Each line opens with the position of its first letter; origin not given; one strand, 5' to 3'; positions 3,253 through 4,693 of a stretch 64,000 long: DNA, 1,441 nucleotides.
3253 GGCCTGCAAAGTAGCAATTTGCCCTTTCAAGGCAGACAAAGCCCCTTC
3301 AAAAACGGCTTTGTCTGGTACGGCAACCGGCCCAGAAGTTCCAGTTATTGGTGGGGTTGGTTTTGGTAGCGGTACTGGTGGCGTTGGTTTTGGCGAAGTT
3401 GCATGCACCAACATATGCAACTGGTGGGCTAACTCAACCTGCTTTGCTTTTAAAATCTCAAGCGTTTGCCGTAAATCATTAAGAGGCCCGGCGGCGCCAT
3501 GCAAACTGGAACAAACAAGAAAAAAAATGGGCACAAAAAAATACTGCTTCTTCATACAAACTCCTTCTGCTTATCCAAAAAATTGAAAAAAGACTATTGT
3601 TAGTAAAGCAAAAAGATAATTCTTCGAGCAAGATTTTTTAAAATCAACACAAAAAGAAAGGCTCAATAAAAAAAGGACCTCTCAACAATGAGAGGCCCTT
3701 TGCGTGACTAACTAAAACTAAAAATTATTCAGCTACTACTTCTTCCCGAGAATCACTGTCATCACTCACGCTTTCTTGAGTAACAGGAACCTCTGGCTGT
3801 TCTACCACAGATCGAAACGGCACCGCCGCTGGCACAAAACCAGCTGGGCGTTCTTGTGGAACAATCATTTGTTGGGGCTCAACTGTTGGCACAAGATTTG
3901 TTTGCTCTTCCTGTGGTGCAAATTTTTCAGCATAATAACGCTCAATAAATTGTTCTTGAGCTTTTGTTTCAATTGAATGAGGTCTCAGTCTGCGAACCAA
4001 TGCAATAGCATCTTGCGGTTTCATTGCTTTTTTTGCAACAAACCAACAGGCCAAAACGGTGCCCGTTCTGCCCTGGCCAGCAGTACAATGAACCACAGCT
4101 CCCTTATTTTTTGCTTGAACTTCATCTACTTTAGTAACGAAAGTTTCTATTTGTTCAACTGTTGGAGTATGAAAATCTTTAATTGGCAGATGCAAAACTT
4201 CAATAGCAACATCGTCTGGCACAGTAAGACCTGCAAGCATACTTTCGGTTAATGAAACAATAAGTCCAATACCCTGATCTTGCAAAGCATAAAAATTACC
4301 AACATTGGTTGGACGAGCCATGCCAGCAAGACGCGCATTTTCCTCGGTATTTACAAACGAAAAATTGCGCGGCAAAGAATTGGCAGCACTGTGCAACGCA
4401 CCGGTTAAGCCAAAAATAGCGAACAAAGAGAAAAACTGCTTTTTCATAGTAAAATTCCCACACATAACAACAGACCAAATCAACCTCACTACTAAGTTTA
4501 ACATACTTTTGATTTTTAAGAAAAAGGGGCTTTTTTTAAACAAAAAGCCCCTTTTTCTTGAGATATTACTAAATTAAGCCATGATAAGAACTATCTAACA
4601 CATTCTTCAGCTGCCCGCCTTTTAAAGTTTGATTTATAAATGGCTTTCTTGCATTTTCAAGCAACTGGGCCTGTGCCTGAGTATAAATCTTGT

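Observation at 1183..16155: Conserved amphipathic helix immediately after the signal peptide in three large exported proteins around a lone GspE/PilB ATPase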

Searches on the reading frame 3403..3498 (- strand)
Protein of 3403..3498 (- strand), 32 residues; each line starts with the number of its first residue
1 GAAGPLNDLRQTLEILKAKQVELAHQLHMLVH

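Call 37: search_protein_representatives(alignment_id=A4)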
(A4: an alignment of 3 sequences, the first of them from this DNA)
Query: 3 sequences, 32 profile positions. Proteins with E-value up to 0.001 (for the whole library): 10; up to 1e-10: 1; up to 1e-30: 0. The best 10 are listed.
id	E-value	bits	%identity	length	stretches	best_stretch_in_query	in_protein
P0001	6.7e-14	67.2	-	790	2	1-32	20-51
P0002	1.2e-10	56.9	-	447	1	1-32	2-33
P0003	1.4e-10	56.7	-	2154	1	2-32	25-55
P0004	4.3e-05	39.1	-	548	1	1-30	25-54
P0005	9.8e-05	38.0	-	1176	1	3-30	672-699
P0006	1.2e-04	37.7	-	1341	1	1-29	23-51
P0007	1.6e-04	37.3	-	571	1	1-30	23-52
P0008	1.9e-04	37.1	-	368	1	2-29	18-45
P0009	5.0e-04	35.7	-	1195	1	2-31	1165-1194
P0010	6.8e-04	35.3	-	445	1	5-30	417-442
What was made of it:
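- No eukaryotic protein appeared among the profile hits (call 37).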

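Call 45: search_solved_structures(query=A4, max_evalue=10, show_alignments=3)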
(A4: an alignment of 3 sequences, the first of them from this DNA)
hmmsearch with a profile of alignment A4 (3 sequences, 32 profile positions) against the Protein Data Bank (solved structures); distinct sequences matched with E-value up to 10: 6.
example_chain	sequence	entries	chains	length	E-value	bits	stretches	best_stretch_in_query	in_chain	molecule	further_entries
6w1s_F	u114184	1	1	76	0.26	14.2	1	8-23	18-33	Mediator of RNA polymerase II transcription subunit 9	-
6g6c_A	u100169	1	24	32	0.89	12.5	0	21-30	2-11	CC-Type2-LL-L17E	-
8t1i_F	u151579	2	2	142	0.9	12.5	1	8-23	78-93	Mediator of RNA polymerase II transcription subunit 9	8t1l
2k48_A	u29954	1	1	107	1.4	11.9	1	14-31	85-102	Nucleoprotein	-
6g6a_A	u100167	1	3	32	3.1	10.8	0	21-30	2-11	CC-Type2-LL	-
6g6b_A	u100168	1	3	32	3.3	10.7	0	21-30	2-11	CC-Type2-LL-L17Q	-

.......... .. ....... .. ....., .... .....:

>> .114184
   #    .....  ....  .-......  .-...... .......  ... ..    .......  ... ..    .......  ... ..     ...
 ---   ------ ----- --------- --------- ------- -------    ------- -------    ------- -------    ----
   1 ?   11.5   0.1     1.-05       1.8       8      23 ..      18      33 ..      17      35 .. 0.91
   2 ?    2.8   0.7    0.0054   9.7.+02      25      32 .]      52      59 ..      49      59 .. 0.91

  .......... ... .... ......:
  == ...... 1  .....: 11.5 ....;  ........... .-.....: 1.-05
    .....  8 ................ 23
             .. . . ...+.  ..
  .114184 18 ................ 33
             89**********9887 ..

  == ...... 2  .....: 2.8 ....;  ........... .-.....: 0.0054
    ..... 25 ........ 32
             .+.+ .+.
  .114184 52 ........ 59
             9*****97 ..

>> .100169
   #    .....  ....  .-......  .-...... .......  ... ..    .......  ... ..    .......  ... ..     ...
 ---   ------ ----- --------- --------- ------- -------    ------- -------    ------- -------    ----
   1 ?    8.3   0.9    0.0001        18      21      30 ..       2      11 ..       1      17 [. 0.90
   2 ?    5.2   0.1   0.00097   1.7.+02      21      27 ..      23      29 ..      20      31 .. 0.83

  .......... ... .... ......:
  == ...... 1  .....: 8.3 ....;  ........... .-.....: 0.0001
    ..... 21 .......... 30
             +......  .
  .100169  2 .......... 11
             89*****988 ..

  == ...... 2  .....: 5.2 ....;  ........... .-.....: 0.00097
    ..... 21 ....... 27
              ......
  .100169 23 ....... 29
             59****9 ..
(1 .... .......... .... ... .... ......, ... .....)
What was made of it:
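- No PDB relative was found (call 45).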

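Call 46: list_cluster_members(proteins=[P0001, P0003, P0004, P0005, P0006, P0007, P0008, P0009, P0010])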
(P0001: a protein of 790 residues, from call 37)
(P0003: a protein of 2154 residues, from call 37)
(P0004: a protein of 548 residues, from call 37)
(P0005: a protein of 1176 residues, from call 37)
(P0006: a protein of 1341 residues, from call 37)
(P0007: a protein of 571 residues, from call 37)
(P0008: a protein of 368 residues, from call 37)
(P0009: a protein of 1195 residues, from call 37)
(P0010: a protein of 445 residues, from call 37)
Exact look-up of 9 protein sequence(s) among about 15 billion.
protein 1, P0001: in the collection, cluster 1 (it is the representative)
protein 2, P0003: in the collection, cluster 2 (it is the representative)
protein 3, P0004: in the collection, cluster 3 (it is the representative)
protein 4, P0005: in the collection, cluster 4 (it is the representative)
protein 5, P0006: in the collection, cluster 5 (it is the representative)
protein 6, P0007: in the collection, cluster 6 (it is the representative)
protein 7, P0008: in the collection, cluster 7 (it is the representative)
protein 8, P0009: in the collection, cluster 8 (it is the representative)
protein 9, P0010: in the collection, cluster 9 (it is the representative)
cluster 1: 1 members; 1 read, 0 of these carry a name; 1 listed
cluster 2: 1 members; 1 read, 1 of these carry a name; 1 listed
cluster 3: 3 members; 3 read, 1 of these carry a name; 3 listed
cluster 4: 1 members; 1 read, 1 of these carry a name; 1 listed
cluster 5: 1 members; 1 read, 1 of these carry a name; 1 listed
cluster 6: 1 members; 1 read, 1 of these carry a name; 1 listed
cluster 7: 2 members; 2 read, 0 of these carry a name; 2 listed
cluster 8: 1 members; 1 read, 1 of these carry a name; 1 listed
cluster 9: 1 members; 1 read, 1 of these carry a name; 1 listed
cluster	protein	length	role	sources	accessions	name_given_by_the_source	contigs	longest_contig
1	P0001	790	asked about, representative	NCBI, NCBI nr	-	-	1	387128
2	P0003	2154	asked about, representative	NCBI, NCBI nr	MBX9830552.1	dual specificity protein phosphatase family protein [Candidatus Babeliales bacterium]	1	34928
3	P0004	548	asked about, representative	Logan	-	-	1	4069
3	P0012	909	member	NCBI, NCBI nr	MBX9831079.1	hypothetical protein K2X40_03910 [Candidatus Babeliales bacterium] | hypothetical protein [Candidatus Babeliales bacterium]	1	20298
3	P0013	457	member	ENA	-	-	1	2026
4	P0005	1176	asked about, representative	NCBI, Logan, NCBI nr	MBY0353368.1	hypothetical protein K2W90_03320 [Candidatus Babeliales bacterium] | hypothetical protein [Candidatus Babeliales bacterium]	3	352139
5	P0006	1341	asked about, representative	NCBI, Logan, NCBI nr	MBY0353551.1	serine/threonine protein phosphatase [Candidatus Babeliales bacterium]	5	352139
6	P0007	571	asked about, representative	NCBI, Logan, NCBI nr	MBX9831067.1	hypothetical protein K2X40_03850 [Candidatus Babeliales bacterium] | hypothetical protein [Candidatus Babeliales bacterium]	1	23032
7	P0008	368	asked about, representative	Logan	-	-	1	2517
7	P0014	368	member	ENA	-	-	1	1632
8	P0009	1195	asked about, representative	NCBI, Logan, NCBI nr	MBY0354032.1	hypothetical protein K2W90_06750 [Candidatus Babeliales bacterium] | hypothetical protein [Candidatus Babeliales bacterium]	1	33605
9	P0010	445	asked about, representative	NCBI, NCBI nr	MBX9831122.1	ankyrin repeat domain-containing protein [Candidatus Babeliales bacterium]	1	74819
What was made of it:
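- There were 10 hits at E ≤ 1e-3 in 1.84 billion representatives, and every one that carries a source name is Babeliales (calls 37, 46).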

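Call 47: find_encoding_contigs(protein=P0006, flank=10000, max_places=2)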
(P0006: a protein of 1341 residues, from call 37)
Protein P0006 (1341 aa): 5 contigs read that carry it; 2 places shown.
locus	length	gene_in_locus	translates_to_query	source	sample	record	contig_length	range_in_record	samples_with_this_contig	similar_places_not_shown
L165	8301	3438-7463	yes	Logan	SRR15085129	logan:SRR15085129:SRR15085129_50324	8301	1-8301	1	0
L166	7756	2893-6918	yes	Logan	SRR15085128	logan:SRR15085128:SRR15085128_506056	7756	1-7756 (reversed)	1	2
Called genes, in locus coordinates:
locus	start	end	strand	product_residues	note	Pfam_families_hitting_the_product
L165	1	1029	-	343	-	?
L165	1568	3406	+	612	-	-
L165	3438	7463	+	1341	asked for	PF00149:Metallophos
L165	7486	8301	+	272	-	?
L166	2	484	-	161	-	?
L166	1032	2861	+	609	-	-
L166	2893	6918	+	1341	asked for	PF00149:Metallophos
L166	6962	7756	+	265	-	?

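Call 55: find_encoding_contigs(protein=P0001, flank=10000, max_places=2)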
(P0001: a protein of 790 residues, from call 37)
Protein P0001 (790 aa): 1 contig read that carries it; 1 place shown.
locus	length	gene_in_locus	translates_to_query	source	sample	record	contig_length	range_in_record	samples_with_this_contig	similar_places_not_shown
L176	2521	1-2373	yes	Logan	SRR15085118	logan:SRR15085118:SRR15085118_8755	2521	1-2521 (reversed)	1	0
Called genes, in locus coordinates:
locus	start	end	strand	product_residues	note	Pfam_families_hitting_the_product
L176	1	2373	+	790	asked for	?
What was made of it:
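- Tried and rejected: NCBI contigs of the window's own genome were not delivered (call 55), so a whole-proteome count for that genome could not be made.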

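Call 56: find_encoding_contigs(protein=P0005, flank=10000, max_places=1)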
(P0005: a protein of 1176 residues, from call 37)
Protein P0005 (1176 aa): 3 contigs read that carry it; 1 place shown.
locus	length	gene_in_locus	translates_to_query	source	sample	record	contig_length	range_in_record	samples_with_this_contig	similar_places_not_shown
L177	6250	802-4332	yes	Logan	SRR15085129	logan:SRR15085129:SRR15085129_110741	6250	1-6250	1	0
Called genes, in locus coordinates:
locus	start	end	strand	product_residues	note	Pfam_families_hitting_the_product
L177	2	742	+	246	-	?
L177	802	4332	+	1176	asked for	-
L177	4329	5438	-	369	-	PF01098:FTSW_RODA_SPOVE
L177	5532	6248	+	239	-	?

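Call 68: search_protein_families(library=pfam, proteins=[P0005, P0006, P0009, P0010, P0012, P0007, P0008], max_evalue=0.001)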
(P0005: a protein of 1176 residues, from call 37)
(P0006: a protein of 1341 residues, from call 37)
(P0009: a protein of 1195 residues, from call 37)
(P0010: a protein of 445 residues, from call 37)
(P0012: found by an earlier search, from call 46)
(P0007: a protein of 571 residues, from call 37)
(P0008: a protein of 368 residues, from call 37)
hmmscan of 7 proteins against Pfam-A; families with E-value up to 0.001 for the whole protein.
P0005 (1176 aa): 1 family
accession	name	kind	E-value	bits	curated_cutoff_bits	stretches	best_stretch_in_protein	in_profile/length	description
PF21071.3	LARP1_HEAT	-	0.00026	21.5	27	1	952-1019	51-116/149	LARP1 HEAT repeat region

P0006 (1341 aa): 1 family
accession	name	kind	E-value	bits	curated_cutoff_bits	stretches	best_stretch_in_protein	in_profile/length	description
PF00149.33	Metallophos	-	4.4e-12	47.3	21.5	1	841-1064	2-188/191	Calcineurin-like phosphoesterase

P0009 (1195 aa): 0 families

P0010 (445 aa): 5 families
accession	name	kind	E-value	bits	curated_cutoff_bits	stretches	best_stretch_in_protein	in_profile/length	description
PF12796.13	Ank_2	-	1.6e-21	77.1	27.3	2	126-224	14-90/90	Ankyrin repeats (3 copies)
PF00023.36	Ank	-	6.1e-17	61.2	21.1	1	194-225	2-33/33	Ankyrin repeat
PF13857.12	Ank_5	-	1.2e-16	61.1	27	1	186-233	8-55/56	Ankyrin repeats (many copies)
PF13637.12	Ank_4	-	2.2e-15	56.8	22.7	1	180-214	17-50/50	Ankyrin repeats (many copies)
PF13606.12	Ank_3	-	1.3e-12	47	22.3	1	194-222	2-30/30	Ankyrin repeat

P0012 (909 aa): 1 family
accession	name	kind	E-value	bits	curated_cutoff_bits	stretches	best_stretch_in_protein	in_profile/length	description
PF20649.3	COG5_C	-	7.5e-06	26.5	24.7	0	703-746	37-80/186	Conserved oligomeric Golgi complex subunit 5, C-terminal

P0007 (571 aa): 0 families

P0008 (368 aa): 0 families

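Call 70: predict_structure(alignment_id=A4)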
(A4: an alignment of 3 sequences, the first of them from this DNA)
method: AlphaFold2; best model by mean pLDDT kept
length: 32 residues; sequences in the alignment: 3
mean_pLDDT: 95.3   pTM: 0.57
mean pLDDT of the five models: 95.3, 94.4, 94.1, 92.7, 91.9
residues with pLDDT >= 90: 28; 70-90: 3; 50-70: 1; < 50: 0
segments of 3 or more residues with pLDDT < 50: none
pLDDT, mean of each block of 10 residues (from residue 1): 90 99 98 88
secondary structure, 60 per line:
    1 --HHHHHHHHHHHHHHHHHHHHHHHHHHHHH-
elements in order: H3-31
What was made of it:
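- On Coiled coil / leucine zipper: AF2 gives a helix over residues 3-31 of 32, pLDDT 95 (call 70).
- AF2 predicts one continuous helix for the module, mean pLDDT 95 (call 70).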

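Call 74: find_encoding_contigs(protein=P0010, flank=10000, max_places=1)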
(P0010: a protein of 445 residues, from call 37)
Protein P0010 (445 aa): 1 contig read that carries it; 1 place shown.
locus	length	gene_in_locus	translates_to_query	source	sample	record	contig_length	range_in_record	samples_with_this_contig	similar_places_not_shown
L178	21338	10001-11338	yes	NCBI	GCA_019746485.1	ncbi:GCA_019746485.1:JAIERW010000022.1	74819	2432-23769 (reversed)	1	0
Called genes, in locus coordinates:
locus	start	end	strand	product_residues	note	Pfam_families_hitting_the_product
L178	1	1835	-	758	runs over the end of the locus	-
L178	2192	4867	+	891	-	-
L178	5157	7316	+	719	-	PF00672:HAMP, PF00512:HisKA (weak), PF02518:HATPase_c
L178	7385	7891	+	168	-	PF04677:CwfJ_C_1 (weak), PF11969:DcpS_C, PF01230:HIT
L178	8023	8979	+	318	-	PF24521:Ank_KRIT1 (faint), PF13606:Ank_3 (faint), PF13637:Ank_4 (faint), PF12796:Ank_2 (weak), PF13857:Ank_5 (weak), PF00023:Ank (weak)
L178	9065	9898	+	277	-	PF07464:ApoLp-III (faint), PF00011:HSP20 (weak)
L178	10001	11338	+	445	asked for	PF12796:Ank_2, PF13637:Ank_4 (weak), PF00023:Ank, PF13606:Ank_3 (weak), PF13857:Ank_5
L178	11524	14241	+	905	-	PF12894:ANAPC4_WD40 (faint), PF23381:Beta-prop_IFT122_1st, PF08662:eIF2A (faint), PF25174:Beta-prop_THOC3 (weak), PF23414:Beta-prop_EML_2 (weak), PF23775:Beta-prop_RIG_2nd (weak), PF25174:Beta-prop_THOC3 (weak), PF23414:Beta-prop_EML_2 (weak), +5 more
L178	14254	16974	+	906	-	PF12894:ANAPC4_WD40 (faint), PF00400:WD40 (faint), PF07676:PD40 (faint), PF24814:WD40_Prp19 (faint), PF04762:Beta-prop_ELP1_1st (faint), PF23414:Beta-prop_EML_2 (weak), PF23381:Beta-prop_IFT122_1st (weak), PF25174:Beta-prop_THOC3 (weak), +6 more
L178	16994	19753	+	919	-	PF10282:Lactonase (faint), PF23414:Beta-prop_EML_2 (faint), PF24807:WD40_CDC20-Fz (faint), PF24817:WD40_WDHD1_1st (faint), PF00400:WD40 (faint), PF00930:DPPIV_N (faint), PF08662:eIF2A (faint), PF25174:Beta-prop_THOC3 (weak), +3 more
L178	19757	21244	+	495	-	PF07676:PD40 (faint), PF08662:eIF2A (faint), PF23381:Beta-prop_IFT122_1st (faint), PF12894:ANAPC4_WD40 (faint), PF00400:WD40 (faint), PF25174:Beta-prop_THOC3 (weak)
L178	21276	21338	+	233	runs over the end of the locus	PF25174:Beta-prop_THOC3 (faint), PF00400:WD40 (faint), PF10282:Lactonase (faint), PF23414:Beta-prop_EML_2 (faint), PF24814:WD40_Prp19 (faint), PF23381:Beta-prop_IFT122_1st (faint), PF26550:Tricorn_2nd (weak)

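Call 75: find_encoding_contigs(protein=P0009, flank=10000, max_places=1)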
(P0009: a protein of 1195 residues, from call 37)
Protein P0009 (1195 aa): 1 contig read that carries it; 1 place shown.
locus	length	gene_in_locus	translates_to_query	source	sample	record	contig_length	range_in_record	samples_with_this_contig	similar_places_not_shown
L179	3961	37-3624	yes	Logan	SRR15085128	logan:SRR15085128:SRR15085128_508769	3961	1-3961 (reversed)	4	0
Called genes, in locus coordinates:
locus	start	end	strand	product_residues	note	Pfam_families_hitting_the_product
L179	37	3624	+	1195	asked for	-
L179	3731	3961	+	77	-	?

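Call 76: find_encoding_contigs(protein=P0003, flank=10000, max_places=1)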
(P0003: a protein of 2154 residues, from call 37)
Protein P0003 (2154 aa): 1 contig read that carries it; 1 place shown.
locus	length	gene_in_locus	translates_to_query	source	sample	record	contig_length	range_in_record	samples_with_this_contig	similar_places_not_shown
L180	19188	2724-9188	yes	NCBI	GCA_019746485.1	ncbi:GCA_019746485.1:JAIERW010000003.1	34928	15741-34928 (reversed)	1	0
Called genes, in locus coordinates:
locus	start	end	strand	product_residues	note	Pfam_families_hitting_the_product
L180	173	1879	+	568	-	PF05157:MshEN, PF00437:T2SSE, PF13191:AAA_16 (weak)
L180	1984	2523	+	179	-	PF22784:PTP-SAK, PF22741:PTP-NADK, PF22785:Tc-R-P, PF00782:DSPc, PF05706:CDKN3 (weak), PF00102:Y_phosphatase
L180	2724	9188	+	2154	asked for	PF01326:PPDK_N, PF00782:DSPc, PF14566:PTPlike_phytase (weak), PF22741:PTP-NADK, PF22784:PTP-SAK, PF22785:Tc-R-P, PF00102:Y_phosphatase (weak)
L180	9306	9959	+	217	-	PF22741:PTP-NADK, PF22784:PTP-SAK, PF22785:Tc-R-P, PF00782:DSPc, PF14566:PTPlike_phytase (weak), PF00102:Y_phosphatase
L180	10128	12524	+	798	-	-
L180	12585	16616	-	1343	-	PF01326:PPDK_N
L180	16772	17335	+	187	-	-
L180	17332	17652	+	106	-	-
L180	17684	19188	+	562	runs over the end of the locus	PF00263:Secretin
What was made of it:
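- On T4bP secretion signal (TcpF/CofJ type): One of 8 loci lies between pilB and a secretin gene (call 76).
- Three module genes do lie between pilB and a secretin gene (call 76), which fits an export role.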

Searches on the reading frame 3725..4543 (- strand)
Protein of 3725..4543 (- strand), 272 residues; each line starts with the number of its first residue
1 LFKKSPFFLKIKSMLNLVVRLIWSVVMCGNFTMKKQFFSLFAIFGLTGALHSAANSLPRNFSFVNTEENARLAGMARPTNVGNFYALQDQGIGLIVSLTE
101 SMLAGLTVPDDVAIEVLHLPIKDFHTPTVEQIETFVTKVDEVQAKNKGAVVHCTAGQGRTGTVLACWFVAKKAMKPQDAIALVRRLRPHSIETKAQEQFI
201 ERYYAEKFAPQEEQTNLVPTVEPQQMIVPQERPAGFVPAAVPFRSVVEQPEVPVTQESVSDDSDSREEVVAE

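Call 8: search_protein_families(library=pfam, proteins=[window:3725-4543:-], max_evalue=0.01)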
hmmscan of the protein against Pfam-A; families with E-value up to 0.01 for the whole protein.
window:3725-4543:- (272 aa): 9 families
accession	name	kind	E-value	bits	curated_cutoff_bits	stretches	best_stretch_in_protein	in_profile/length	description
PF22784.1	PTP-SAK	-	6.6e-26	91.6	27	1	68-200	8-153/153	Swiss Army Knife protein, DSP-PTPase phosphatase domain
PF22785.1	Tc-R-P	-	2.1e-23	83.3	27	1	74-170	2-103/106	Polymorphic toxin system, DSP-PTPase phosphatase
PF00782.25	DSPc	-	1.8e-14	54.2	33.5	1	87-194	14-122/133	Dual specificity phosphatase, catalytic domain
PF22741.1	PTP-NADK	-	5.2e-14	52.4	27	1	110-187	70-149/163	DSP-PTPase phosphatase fused to NAD+ Kinase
PF00102.32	Y_phosphatase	-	1.5e-08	35.1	20.9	1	127-202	148-230/234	Protein-tyrosine phosphatase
PF14566.11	PTPlike_phytase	-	1.8e-06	28.6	27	1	117-166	105-153/158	Inositol hexakisphosphate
PF13350.11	Y_phosphatase3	-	0.00043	20.8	22.2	1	130-166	116-148/240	Tyrosine phosphatase family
PF03162.18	Y_phosphatase2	-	0.001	19.1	27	1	58-216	4-159/165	Tyrosine phosphatase family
PF05706.17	CDKN3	-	0.0025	17.9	20.7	1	111-180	98-168/168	Cyclin-dependent kinase inhibitor 3 (CDKN3)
